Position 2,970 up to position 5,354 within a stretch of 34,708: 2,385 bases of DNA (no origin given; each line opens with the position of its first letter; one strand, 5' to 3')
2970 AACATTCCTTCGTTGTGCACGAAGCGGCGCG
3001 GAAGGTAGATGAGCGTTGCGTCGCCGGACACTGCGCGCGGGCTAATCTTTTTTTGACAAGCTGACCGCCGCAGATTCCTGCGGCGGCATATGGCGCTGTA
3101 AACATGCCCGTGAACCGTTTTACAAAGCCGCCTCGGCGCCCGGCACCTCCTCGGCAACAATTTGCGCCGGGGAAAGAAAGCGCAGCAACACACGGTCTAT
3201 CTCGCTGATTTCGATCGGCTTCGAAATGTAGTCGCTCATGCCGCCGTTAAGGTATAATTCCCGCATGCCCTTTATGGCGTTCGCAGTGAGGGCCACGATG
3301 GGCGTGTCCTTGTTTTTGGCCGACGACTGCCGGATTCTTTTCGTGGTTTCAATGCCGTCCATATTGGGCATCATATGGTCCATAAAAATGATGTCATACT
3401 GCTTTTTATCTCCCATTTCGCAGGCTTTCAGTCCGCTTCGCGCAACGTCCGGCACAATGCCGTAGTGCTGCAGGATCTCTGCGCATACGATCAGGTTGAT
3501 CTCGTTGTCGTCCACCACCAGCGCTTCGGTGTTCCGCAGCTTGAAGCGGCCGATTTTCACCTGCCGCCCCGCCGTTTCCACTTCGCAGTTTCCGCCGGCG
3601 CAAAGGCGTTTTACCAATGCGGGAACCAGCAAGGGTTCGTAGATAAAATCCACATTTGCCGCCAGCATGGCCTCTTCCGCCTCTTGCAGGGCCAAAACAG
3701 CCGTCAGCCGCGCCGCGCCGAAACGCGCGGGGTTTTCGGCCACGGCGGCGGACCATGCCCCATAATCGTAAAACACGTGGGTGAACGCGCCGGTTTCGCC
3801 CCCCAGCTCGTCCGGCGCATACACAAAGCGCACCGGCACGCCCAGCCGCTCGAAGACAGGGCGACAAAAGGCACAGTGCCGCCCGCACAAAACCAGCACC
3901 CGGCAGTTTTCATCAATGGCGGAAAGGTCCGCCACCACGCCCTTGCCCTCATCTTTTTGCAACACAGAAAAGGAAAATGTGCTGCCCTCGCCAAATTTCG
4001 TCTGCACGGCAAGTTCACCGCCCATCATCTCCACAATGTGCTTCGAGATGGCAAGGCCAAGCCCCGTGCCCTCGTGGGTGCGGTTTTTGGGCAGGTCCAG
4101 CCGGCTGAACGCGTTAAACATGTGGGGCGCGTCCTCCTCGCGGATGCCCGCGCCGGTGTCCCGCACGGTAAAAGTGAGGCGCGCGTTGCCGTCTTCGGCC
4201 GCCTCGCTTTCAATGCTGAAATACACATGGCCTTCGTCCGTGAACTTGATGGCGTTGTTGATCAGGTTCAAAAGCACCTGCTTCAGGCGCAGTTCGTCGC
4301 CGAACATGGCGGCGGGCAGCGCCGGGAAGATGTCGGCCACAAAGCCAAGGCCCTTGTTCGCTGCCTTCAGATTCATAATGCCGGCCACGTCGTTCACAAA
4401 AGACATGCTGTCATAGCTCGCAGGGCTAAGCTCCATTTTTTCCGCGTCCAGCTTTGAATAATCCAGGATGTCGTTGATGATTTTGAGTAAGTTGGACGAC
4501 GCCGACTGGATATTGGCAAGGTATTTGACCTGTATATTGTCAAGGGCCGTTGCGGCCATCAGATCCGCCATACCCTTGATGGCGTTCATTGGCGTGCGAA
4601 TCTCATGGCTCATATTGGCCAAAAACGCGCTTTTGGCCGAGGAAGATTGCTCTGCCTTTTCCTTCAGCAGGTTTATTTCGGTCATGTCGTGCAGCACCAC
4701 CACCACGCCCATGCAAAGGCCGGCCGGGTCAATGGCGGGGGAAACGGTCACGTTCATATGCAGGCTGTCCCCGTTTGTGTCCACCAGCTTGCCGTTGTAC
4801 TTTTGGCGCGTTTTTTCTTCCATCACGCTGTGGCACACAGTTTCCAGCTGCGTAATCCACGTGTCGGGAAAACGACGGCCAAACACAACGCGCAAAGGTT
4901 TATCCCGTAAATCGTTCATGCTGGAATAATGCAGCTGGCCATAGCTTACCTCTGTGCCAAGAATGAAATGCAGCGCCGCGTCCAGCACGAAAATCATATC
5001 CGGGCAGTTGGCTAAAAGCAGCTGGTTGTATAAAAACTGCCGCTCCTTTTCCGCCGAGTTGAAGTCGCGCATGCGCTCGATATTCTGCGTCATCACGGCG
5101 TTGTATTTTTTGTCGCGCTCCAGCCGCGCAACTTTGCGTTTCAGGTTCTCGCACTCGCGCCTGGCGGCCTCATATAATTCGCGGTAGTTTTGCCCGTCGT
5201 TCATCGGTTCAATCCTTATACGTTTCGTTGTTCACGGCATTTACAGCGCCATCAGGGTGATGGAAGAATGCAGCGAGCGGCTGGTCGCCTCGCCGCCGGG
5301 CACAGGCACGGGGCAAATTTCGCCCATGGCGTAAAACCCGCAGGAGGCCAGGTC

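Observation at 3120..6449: Stand-alone FIST-domain protein cotranscribed with a soluble PAS hybrid kinase carrying a degenerate Cys-rich pseudo-receiver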

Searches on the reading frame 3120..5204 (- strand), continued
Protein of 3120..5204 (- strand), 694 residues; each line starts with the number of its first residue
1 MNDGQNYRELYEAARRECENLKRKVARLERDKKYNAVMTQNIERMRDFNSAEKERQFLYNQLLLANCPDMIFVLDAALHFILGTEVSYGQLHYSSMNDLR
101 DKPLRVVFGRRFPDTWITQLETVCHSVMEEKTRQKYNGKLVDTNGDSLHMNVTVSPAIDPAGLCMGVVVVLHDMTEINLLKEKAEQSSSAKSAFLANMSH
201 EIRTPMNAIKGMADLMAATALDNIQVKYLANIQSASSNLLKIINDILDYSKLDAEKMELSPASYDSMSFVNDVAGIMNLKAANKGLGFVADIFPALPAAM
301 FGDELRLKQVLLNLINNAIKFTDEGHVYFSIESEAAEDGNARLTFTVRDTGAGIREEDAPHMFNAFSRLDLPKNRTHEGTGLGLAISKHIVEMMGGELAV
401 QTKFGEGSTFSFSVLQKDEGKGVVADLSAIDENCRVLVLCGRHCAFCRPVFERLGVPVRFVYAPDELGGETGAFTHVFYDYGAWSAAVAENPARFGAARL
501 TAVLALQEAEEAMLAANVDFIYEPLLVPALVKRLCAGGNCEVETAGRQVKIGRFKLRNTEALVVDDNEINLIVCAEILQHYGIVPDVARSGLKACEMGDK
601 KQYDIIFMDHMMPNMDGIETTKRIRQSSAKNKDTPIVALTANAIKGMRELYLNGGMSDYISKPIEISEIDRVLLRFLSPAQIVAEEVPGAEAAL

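Call 89: search_solved_structures(query=A3, max_evalue=1e-20, show_alignments=2)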
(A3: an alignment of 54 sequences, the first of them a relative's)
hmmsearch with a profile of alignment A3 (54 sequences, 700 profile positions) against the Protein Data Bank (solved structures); distinct sequences matched with E-value up to 1e-20: 56.
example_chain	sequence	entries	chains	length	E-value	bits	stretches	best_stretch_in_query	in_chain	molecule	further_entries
7p8e_A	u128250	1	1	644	4.6e-119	402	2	341-682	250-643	Receiver domain of histidine kinase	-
6qrj_A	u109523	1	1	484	8.3e-97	328.5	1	198-682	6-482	Hybrid kinase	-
7z8n_A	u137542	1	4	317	1.1e-91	311.5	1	179-418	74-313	Histidine kinase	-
7n0e_B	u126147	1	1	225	1.9e-63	218.2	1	194-418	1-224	Histidine kinase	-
6dk8_A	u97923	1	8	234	2.7e-63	217.7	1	196-422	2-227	RetS (Regulator of Exopolysaccharide and Type III Secretion)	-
6dk7_A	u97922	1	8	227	5e-63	216.8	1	196-419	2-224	RetS (Regulator of Exopolysaccharide and Type III Secretion)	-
4jas_A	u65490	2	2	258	1e-56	195.9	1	184-425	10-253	Histidine kinase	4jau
5uht_A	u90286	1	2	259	1.7e-55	191.9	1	175-425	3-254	Sensor histidine kinase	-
2c2a_A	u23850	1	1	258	2e-55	191.7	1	177-425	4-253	SENSOR HISTIDINE KINASE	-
3dge_A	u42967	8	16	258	2.3e-55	191.5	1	184-425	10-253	Sensor protein | Histidine kinase | Sensor histidine kinase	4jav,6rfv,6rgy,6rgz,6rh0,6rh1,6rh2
6azr_A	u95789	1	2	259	2.2e-54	188.2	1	175-425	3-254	Sensor histidine kinase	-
6rh7_A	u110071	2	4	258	2e-53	185.1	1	184-425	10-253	Sensor histidine kinase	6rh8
4i5s_A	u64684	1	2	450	6.4e-42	147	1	149-424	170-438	Putative histidine kinase CovS; VicK-like protein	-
4pl9_A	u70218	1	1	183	5.4e-40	140.7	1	264-422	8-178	Ethylene receptor 1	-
6paj_A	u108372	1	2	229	1.3e-39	139.4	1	191-418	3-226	Sensor protein SrrB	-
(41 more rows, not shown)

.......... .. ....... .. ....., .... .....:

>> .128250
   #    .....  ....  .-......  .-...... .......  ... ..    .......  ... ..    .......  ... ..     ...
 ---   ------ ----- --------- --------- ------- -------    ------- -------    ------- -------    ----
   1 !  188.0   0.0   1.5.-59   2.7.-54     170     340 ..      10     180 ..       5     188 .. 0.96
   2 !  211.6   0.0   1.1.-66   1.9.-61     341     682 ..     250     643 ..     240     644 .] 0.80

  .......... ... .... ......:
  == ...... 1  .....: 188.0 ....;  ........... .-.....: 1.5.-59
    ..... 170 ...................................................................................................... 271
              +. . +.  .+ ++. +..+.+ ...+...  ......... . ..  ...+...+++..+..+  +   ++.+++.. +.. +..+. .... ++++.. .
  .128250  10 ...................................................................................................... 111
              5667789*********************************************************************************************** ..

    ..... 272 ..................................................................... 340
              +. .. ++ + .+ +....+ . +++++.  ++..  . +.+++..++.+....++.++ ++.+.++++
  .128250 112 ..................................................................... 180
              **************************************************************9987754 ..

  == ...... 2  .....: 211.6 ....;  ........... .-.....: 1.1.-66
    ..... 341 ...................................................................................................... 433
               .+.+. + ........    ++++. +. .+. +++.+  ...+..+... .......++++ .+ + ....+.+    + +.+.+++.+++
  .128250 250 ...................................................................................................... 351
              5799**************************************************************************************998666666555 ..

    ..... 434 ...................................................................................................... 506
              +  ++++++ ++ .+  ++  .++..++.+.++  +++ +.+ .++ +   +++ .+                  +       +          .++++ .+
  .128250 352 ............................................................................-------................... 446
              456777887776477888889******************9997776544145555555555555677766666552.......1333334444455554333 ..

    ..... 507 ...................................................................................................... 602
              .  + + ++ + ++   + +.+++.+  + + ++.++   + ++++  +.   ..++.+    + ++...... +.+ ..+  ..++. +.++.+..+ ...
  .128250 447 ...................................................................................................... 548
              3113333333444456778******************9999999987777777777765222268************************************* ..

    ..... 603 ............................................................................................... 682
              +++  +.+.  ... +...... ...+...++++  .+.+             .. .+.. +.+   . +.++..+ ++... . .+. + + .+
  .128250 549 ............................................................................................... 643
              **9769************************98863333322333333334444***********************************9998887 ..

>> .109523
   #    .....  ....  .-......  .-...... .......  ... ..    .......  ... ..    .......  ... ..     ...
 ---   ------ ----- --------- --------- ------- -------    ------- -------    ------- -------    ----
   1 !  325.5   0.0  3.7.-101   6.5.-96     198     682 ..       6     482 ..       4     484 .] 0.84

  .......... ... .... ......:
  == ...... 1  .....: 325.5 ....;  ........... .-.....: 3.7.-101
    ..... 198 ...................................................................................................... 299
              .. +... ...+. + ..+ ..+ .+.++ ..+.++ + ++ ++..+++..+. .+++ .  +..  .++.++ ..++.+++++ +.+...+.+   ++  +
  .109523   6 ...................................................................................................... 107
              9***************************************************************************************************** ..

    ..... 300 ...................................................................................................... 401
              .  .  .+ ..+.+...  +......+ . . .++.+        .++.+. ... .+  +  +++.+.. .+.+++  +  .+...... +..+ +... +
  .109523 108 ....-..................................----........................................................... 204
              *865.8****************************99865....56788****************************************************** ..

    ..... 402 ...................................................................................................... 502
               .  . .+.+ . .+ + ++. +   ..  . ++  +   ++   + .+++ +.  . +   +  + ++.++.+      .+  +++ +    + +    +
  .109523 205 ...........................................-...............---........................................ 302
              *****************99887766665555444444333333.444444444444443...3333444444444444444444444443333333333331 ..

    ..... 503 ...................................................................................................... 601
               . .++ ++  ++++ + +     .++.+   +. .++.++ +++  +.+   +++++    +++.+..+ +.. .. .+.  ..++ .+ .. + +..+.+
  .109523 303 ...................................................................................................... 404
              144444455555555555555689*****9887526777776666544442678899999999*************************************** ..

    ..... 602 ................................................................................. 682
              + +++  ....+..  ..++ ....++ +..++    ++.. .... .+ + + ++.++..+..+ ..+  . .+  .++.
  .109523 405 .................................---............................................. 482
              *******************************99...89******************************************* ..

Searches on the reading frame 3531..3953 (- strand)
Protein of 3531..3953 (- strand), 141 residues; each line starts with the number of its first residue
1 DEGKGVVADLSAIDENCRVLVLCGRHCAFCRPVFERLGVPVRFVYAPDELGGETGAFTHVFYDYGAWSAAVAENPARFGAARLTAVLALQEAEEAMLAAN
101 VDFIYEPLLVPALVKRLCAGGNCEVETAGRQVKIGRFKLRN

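Call 26: find_homologous_proteins(query=window:3531-3953:-, max_evalue=10)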
Query window:3531-3953:-: 86 candidates shared short words with the query, none scored E <= 10.

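Call 36: search_protein_representatives(protein=window:3531-3953:-)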
Query: 141 residues. Proteins with E-value up to 0.001 (for the whole library): 3; up to 1e-10: 2; up to 1e-30: 0. The best 3 are listed.
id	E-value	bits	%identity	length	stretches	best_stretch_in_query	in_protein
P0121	9.6e-17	77.5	42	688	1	1-140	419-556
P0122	3.0e-15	72.6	40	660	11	90-130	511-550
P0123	1.2e-09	54.4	27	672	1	5-141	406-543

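Call 41: search_protein_families(library=pfam, proteins=[P0123, window:3531-3953:-], max_evalue=1)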
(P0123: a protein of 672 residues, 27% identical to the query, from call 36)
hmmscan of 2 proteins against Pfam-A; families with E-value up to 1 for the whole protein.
P0123 (672 aa): 10 families
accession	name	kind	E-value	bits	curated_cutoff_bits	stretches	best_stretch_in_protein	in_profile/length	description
PF02518.31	HATPase_c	-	5.3e-29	101.3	26.4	1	286-401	1-110/111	Histidine kinase-, DNA gyrase B-, and HSP90-like ATPase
PF00072.30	Response_reg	-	2.5e-25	89.2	30.2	1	546-656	1-108/111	Response regulator receiver domain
PF00512.31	HisKA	-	1.8e-19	70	26.9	1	174-238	1-65/66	His Kinase A (phospho-acceptor) domain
PF00989.32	PAS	-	0.00011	22.6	22.6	1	47-157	6-112/113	PAS fold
PF08448.16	PAS_4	-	0.00025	21.7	23.1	1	48-161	1-108/110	PAS fold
PF13589.12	HATPase_c_3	-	0.0062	17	25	1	292-371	4-80/137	Histidine kinase-, DNA gyrase B-, and HSP90-like ATPase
PF13426.13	PAS_9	-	0.036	14.8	27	1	111-160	52-103/103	PAS domain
PF23198.2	PDE8A_N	-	0.067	13.5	29.6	1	569-629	36-96/147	PDE8A-like, N-terminal domain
PF15898.10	PRKG1_interact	-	0.084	14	32.4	1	6-33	1-28/101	cGMP-dependent protein kinase interacting domain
PF09949.15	APP1_cat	-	0.21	12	27.1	1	154-288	3-128/154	Phosphatidate phosphatase APP1, catalytic domain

window:3531-3953:- (141 aa): 0 families

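Call 75: search_solved_structures(query=A5, max_evalue=10, show_alignments=3)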
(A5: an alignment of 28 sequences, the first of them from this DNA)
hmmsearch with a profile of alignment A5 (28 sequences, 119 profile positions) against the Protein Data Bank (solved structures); distinct sequences matched with E-value up to 10: 15.
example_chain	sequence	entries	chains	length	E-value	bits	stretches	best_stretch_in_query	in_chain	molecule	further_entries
4lzl_A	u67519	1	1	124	0.14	15.1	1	10-114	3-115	Response regulator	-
4j29_A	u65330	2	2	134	0.18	14.8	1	1-49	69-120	Engineered Protein OR258 | DE NOVO DESIGNED PROTEIN OR258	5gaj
5coa_A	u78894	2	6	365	0.4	13.7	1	33-76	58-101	Iridoid synthase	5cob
5emh_A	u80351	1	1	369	0.41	13.6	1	33-76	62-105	Iridoid synthase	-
5dbf_A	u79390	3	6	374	0.43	13.6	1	33-76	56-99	Iridoid synthase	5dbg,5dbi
5dcy_A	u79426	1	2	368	0.46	13.5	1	33-76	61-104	Iridoid synthase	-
5df1_A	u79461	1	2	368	0.49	13.4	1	33-76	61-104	Iridoid synthase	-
5dcu_A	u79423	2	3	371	0.5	13.4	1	33-76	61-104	Iridoid synthase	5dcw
5u8m_A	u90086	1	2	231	0.71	12.9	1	10-113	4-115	Response regulator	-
5u8k_A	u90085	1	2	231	0.71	12.9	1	10-113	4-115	Response regulator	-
5vfa_A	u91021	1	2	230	0.73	12.8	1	10-113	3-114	Response regulator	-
4n40_A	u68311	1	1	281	0.79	12.7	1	9-68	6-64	Protein ECT2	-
1dcf_A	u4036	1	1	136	1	12.3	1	4-50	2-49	ETR1 PROTEIN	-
1kj8_A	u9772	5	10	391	1.1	12.2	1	6-57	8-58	phosphoribosylglycinamide formyltransferase 2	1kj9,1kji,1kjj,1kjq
1eyz_A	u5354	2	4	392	1.1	12.2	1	6-57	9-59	PHOSPHORIBOSYLGLYCINAMIDE FORMYLTRANSFERASE 2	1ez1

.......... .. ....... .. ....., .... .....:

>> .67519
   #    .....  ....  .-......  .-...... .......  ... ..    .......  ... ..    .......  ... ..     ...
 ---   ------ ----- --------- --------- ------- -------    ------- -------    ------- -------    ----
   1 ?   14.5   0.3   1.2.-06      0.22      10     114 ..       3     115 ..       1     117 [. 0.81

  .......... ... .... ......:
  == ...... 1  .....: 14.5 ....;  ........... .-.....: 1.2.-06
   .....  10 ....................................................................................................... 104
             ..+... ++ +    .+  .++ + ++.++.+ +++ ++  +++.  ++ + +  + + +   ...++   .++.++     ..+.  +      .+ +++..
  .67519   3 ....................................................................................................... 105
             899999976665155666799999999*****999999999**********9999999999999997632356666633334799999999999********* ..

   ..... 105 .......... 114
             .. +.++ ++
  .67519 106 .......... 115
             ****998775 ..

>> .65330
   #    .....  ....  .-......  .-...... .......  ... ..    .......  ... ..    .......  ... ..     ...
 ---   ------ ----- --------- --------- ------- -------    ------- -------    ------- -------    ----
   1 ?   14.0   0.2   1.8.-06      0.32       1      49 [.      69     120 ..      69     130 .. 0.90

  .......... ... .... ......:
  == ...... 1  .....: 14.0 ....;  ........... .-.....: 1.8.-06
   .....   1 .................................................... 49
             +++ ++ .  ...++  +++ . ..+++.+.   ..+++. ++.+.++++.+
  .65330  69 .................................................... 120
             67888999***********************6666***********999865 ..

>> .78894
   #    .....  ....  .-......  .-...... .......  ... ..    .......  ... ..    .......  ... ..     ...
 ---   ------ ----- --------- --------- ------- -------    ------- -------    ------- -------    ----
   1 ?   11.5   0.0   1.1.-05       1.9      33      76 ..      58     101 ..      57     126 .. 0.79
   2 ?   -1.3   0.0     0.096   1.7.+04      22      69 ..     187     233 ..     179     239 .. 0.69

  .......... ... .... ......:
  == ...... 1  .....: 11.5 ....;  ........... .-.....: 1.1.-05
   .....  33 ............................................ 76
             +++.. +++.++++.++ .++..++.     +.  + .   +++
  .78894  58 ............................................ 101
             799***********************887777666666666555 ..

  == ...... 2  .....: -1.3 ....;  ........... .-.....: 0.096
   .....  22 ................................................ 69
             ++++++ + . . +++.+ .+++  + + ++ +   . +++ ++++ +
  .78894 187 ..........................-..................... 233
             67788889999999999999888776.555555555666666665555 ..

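Call 76: search_protein_families(library=pfam, alignment_id=A5, max_evalue=1)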
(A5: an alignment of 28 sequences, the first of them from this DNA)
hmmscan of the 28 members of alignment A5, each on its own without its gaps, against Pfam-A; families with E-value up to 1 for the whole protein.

A. member 1, seq(117 aa): 0 families

B. families by the number of members that match (of 28 scanned): 10 families
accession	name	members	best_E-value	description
PF13839.12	PC-Esterase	1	0.00066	GDSL/SGNH-like Acyl-Esterase family found in Pmr5 and Cas1p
PF15119.11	APOC4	1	0.0028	Apolipoprotein C4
PF16278.11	zf-C2HE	1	0.01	C2HE / C2H2 / C2HC zinc-binding finger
PF04954.18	SIP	1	0.032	Siderophore-interacting protein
PF08893.15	DUF1839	1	0.11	Domain of unknown function (DUF1839)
PF22530.2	Terminase-T7_RNaseH-like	1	0.13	Terminase Bacteriophage T7, Ribonuclease H-like domain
PF09494.16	Slx4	1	0.17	Slx4 endonuclease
PF02845.22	CUE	1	0.22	CUE domain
PF14612.12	Ino80_Iec3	1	0.23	IEC3 subunit of the Ino80 complex, chromatin re-modelling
PF12957.13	DUF3846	1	0.24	Domain of unknown function (DUF3846)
